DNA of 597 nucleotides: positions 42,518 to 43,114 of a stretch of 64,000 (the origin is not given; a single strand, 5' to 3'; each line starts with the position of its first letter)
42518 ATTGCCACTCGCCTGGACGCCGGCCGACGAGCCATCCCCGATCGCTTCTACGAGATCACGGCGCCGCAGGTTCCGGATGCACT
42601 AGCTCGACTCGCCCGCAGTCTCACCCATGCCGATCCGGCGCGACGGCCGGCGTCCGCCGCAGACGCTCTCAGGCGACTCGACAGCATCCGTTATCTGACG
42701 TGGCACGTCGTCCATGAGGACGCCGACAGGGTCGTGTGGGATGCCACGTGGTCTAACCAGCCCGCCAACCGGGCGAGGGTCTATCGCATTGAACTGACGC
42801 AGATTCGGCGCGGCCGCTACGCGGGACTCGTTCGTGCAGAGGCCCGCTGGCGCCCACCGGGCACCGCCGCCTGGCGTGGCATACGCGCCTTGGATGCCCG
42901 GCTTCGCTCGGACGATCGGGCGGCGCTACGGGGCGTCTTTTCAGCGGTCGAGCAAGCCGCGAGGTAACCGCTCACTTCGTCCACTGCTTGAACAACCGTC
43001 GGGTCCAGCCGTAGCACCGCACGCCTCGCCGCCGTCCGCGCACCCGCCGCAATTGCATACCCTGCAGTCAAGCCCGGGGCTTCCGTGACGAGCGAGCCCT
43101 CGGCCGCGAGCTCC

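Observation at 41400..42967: Ser/Thr kinase with a tightly coupled upstream small protein, sandwiched between type I R-M and CBASS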

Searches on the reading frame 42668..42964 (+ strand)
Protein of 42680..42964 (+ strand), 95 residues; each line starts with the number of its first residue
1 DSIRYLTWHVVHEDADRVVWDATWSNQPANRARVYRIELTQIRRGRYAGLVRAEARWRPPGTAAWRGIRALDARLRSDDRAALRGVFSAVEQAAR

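Call 34: search_protein_families(library=pfam, proteins=[window:42680-42964:+], max_evalue=10)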
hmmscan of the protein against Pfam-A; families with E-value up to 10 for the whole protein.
window:42680-42964:+ (95 aa): 0 families

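Call 79: search_solved_structures(query=A6, max_evalue=10, show_alignments=2)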
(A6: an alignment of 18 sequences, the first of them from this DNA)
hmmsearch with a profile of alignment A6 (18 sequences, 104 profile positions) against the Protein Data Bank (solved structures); distinct sequences matched with E-value up to 10: 2.
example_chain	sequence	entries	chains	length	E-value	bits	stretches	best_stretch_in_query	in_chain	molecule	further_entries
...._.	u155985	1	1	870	1.1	12.6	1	22-78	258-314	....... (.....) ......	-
8y9l_A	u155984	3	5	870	1.1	12.6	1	22-78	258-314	Cas12h1 | Cas12h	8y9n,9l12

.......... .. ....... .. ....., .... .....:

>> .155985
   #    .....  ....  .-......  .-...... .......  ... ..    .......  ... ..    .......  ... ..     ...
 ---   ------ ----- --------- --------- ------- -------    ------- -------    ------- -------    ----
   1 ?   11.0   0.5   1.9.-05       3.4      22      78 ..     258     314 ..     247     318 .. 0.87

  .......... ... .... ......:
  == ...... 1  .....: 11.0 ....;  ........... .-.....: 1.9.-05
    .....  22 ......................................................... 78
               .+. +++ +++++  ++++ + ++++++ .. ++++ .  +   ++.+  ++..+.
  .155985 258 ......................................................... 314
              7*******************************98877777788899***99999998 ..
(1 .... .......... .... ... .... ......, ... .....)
